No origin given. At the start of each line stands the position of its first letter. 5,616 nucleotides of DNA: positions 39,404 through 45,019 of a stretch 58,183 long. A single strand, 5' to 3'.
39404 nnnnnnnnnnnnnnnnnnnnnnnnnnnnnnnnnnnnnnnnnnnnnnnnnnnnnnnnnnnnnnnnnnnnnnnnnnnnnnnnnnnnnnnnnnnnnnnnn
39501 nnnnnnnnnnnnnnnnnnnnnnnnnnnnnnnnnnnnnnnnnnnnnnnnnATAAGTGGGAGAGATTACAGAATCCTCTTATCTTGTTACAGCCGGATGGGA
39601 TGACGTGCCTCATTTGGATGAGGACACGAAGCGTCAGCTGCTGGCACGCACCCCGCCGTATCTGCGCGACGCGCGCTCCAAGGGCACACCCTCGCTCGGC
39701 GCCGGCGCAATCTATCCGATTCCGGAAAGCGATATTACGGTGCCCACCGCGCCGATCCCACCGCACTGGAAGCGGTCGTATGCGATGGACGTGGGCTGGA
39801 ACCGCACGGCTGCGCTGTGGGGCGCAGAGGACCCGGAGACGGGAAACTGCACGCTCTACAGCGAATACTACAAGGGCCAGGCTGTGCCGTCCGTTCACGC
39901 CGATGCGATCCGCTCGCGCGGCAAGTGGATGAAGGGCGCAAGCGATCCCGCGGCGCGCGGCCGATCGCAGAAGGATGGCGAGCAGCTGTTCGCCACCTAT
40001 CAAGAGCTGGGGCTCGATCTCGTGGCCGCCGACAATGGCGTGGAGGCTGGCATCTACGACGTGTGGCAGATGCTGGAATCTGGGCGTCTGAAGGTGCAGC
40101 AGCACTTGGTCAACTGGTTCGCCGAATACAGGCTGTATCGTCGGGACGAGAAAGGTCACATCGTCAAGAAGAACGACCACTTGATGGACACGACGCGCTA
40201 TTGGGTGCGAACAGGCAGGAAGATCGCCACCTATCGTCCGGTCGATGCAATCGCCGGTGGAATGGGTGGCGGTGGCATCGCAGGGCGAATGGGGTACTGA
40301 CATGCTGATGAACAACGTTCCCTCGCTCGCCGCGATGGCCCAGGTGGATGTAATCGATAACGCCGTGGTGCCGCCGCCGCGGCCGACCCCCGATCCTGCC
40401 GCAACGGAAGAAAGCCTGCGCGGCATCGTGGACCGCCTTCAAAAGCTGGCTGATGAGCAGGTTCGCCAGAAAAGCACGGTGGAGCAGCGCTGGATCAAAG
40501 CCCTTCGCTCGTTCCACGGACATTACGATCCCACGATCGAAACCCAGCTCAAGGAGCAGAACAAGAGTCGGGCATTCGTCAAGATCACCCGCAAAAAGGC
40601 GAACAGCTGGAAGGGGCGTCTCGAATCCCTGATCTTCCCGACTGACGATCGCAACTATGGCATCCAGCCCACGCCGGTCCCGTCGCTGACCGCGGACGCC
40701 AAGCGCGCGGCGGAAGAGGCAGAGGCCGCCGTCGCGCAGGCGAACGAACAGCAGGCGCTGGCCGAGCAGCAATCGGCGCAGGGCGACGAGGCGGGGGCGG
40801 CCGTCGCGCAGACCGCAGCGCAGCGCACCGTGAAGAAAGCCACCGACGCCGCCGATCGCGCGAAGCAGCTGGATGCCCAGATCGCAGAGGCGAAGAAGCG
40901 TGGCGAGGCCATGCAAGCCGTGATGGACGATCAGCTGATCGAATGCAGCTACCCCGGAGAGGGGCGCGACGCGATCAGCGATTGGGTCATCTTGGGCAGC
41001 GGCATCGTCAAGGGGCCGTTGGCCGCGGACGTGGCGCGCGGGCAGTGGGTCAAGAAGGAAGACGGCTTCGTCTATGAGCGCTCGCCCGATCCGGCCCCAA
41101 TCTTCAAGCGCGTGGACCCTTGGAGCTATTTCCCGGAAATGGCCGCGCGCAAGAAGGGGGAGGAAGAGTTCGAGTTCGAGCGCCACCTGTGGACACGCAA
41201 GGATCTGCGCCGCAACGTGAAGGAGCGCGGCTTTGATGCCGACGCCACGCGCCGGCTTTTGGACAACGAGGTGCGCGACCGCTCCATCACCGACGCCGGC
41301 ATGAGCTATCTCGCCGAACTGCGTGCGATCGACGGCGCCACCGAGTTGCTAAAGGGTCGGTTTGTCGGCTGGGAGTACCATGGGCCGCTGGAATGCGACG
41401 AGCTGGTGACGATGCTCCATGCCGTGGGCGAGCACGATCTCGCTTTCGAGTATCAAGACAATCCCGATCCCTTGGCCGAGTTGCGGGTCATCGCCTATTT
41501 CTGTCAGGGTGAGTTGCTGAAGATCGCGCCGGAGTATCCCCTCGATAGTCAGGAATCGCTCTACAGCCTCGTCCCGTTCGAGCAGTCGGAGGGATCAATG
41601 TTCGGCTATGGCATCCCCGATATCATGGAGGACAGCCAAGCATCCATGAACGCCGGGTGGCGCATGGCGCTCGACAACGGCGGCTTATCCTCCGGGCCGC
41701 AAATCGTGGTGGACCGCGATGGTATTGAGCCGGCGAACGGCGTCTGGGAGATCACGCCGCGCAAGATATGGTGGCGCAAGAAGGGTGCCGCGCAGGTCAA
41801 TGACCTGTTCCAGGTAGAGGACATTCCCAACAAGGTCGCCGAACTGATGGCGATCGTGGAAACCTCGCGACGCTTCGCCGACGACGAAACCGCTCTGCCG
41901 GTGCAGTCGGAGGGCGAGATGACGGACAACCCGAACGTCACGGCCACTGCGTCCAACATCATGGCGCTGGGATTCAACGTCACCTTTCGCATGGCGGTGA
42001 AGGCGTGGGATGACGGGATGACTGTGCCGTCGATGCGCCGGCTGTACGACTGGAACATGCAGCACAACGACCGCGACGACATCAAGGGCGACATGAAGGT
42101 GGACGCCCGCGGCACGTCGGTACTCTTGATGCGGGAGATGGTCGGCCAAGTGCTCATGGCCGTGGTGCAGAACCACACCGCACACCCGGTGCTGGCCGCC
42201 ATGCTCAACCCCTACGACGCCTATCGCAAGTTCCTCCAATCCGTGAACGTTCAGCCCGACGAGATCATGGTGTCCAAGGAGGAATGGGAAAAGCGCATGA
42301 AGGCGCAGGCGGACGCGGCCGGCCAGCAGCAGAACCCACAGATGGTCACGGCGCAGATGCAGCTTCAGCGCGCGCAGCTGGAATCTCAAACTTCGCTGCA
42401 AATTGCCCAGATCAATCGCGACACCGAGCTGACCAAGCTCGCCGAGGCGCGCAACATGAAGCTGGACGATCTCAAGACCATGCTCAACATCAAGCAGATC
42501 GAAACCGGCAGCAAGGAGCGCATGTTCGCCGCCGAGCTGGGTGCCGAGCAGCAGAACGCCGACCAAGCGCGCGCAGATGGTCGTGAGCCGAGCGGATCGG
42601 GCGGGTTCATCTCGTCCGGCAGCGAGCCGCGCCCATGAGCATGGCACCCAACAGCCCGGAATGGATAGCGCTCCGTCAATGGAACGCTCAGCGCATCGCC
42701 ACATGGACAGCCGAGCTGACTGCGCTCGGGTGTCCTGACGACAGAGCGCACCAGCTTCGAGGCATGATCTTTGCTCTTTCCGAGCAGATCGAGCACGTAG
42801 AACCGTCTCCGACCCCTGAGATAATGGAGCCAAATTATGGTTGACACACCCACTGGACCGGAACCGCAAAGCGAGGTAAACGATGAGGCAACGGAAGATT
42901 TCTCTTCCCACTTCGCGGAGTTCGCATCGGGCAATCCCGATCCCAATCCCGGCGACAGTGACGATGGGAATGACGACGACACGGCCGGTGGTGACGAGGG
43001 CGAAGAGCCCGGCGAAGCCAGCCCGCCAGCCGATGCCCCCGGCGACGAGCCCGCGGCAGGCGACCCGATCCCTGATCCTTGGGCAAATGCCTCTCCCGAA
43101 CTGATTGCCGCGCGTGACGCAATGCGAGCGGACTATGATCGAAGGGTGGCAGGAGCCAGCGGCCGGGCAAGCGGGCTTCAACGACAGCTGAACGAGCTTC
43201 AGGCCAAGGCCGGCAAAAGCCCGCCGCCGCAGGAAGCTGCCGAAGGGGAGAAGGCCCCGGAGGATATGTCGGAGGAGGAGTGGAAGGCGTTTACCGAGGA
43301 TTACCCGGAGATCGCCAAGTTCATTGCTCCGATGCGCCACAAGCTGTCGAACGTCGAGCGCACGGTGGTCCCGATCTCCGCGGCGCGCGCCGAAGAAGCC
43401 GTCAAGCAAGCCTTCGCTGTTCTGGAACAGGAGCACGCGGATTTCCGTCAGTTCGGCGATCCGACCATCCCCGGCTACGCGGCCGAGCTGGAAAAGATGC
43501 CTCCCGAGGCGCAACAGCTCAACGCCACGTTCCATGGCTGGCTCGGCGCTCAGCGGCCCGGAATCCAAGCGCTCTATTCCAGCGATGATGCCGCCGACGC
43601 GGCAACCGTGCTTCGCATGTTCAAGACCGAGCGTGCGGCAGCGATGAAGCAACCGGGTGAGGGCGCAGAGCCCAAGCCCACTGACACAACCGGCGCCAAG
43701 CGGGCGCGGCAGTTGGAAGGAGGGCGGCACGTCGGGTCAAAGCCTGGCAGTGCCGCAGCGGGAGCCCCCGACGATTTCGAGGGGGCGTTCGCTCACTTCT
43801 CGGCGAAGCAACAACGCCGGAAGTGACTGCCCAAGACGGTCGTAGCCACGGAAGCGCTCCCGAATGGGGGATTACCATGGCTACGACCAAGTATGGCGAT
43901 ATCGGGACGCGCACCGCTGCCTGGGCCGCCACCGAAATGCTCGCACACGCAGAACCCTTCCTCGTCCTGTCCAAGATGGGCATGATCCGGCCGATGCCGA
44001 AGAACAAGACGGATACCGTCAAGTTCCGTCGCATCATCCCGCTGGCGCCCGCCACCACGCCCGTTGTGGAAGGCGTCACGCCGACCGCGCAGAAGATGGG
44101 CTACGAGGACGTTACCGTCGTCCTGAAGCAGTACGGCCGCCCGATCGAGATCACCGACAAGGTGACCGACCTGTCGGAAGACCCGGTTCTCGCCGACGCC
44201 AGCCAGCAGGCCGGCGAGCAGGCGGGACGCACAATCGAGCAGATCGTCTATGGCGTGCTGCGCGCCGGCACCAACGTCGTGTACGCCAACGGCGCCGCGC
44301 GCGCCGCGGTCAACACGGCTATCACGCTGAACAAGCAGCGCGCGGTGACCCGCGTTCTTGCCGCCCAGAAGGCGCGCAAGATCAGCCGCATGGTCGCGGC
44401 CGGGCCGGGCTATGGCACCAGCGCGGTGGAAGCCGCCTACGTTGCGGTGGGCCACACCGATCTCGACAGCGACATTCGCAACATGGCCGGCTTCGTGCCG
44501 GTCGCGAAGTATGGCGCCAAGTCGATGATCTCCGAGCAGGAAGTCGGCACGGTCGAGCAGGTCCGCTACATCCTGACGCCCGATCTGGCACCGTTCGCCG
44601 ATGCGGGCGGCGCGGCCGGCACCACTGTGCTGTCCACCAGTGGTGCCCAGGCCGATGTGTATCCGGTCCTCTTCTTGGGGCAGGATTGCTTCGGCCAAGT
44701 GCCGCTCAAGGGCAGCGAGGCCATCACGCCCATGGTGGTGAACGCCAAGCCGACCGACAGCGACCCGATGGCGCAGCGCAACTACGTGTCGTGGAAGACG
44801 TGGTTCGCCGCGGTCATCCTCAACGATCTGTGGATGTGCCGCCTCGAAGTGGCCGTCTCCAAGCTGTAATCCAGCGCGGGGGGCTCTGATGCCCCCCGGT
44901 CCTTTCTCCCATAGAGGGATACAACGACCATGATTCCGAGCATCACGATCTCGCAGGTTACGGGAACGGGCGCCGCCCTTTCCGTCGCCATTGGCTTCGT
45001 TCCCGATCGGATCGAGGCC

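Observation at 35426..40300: Large terminase split into separate ATPase and nuclease ORFs by a 3.3-kb four-gene cassette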

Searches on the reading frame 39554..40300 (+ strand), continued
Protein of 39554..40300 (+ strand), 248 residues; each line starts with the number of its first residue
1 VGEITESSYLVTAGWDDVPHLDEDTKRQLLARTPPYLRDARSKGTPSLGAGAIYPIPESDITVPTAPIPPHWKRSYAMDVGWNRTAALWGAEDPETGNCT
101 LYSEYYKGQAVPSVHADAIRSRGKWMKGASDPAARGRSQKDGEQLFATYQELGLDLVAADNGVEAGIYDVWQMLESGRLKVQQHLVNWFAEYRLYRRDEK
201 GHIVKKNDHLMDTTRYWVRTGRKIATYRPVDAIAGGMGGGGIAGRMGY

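Call 98: get_annotated_region(hit=H45, flank=3500)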
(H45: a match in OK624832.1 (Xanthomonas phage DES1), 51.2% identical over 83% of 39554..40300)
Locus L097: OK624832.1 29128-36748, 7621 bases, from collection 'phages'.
description: Xanthomonas phage DES1, complete genome.
organism: Xanthomonas phage DES1 (NCBI taxid 2894399)
taxonomy: Viruses; Duplodnaviria; Heunggongvirae; Uroviricota; Caudoviricetes
host: Xanthomonas sp.; source: wastewater reclamation facility; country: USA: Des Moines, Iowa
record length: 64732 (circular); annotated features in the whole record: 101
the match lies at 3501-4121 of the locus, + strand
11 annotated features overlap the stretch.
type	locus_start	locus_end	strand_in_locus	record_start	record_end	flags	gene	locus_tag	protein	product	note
CDS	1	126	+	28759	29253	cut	-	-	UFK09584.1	HNH endonuclease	-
CDS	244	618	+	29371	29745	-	-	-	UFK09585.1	hypothetical protein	-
CDS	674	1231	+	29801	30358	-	-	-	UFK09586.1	lysozyme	-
CDS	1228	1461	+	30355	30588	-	-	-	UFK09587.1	hypothetical protein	-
CDS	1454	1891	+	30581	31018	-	-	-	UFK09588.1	DNA-packaging protein small subunit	-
CDS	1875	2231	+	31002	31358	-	-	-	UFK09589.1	terminase family protein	-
CDS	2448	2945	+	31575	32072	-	-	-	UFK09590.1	hypothetical protein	-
CDS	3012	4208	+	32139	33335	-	-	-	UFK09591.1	large terminase protein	-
CDS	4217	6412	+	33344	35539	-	-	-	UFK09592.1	portal protein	-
CDS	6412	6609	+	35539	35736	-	-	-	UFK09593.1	hypothetical protein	-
CDS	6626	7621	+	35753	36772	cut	-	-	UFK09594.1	hypothetical protein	-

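Call 99: get_annotated_region(hit=H46, flank=2500)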
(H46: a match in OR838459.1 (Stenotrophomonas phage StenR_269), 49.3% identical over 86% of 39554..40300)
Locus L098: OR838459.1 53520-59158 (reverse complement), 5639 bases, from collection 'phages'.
description: Stenotrophomonas phage StenR_269, complete genome.
organism: Stenotrophomonas phage StenR_269 (NCBI taxid 3110548)
taxonomy: Viruses; Duplodnaviria; Heunggongvirae; Uroviricota; Caudoviricetes
host: Stenotrophomonas rhizophila CEMTC 4565; source: soil sample from the remediation area of a coal mine; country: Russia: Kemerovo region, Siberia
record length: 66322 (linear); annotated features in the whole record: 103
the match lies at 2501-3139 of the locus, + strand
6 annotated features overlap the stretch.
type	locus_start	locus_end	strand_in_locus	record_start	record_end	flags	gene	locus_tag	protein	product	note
CDS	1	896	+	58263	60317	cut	-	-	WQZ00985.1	hypothetical protein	-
CDS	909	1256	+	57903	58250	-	-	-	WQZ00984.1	hypothetical protein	-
CDS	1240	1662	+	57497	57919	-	-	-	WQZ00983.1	DNA-packaging protein small subunit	-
CDS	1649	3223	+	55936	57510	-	-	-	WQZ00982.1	terminase large subunit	-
CDS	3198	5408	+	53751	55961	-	-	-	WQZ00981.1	portal protein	-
CDS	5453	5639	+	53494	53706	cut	-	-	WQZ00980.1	hypothetical protein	-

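Call 101: search_protein_families(library=pfam, proteins=[L097:2448-2945:+], max_evalue=0.001)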
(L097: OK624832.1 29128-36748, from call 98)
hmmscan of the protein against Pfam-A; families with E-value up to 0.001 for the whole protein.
L097:2448-2945:+ (165 aa): 1 family
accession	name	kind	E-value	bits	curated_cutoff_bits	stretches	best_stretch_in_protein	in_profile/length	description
PF01541.30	GIY-YIG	-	6.3e-08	33.3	22.6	1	70-137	2-74/78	GIY-YIG catalytic domain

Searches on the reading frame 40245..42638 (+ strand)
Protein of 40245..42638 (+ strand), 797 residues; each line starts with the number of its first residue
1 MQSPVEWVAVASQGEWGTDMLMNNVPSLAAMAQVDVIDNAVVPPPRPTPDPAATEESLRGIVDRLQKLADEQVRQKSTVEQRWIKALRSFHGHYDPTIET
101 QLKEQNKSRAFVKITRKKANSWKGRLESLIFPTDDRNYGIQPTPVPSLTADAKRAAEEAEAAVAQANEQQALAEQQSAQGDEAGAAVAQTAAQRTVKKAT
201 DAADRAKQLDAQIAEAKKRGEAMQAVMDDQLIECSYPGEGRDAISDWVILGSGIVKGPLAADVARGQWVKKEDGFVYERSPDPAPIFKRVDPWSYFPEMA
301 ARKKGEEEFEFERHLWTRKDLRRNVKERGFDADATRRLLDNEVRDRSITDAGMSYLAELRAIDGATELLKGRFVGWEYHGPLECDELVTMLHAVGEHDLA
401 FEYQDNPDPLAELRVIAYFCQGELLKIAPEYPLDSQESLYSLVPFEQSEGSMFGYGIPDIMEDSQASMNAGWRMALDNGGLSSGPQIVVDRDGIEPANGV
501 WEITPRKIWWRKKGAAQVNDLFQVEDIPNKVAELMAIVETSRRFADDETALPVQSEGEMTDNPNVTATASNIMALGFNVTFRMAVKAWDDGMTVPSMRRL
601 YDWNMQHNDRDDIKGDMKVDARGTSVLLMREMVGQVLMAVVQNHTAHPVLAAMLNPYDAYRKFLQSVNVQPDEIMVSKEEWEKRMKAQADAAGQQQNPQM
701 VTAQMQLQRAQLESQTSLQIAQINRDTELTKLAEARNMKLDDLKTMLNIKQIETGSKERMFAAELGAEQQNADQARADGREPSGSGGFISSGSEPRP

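Call 3: search_protein_families(library=pfam, proteins=[window:40245-42638:+], max_evalue=0.01)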
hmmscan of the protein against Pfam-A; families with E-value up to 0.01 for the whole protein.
window:40245-42638:+ (797 aa): 0 families

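Call 4: search_protein_families(library=phrogs, proteins=[window:40245-42638:+], max_evalue=0.01)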
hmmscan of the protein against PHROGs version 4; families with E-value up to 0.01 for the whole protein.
window:40245-42638:+ (797 aa): 2 families
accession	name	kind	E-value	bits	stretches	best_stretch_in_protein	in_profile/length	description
phrog_332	-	connector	2.6e-31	109.6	1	62-721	11-548/560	head-tail adaptor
phrog_1216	-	head and packaging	0.005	16.4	1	440-541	343-448/714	portal protein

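Call 101: search_protein_families(library=pfam, proteins=[window:40245-42638:+], max_evalue=0.001)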
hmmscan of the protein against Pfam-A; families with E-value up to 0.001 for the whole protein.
window:40245-42638:+ (797 aa): 0 families

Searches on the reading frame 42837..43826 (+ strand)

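Call 70: search_protein_families(library=phrogs, proteins=[window:42837-43826:+], max_evalue=0.001)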
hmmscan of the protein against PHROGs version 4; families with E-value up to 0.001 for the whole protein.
window:42837-43826:+ (329 aa): 1 family
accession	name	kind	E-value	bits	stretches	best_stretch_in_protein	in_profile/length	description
phrog_13678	-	unknown function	1.8e-10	42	1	115-205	90-185/300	-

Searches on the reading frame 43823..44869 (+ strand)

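Call 70: search_protein_families(library=phrogs, proteins=[window:43823-44869:+], max_evalue=0.001)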
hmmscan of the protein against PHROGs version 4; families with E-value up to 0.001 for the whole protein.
window:43823-44869:+ (348 aa): 2 families
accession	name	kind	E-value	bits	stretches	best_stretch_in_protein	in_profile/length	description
phrog_1357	-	head and packaging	7e-62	210.4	1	13-346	15-347/356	major head protein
phrog_544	-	head and packaging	7.4e-05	23.3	1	59-164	39-145/282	major head protein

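Call 101: search_protein_families(library=pfam, proteins=[window:43823-44869:+], max_evalue=0.001)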
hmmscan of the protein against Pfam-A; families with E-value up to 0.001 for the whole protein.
window:43823-44869:+ (348 aa): 1 family
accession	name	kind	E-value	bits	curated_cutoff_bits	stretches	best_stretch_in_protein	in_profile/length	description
PF25209.1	Phage_capsid_4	-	1.8e-12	48.6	27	1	56-285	29-218/262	Phage capsid protein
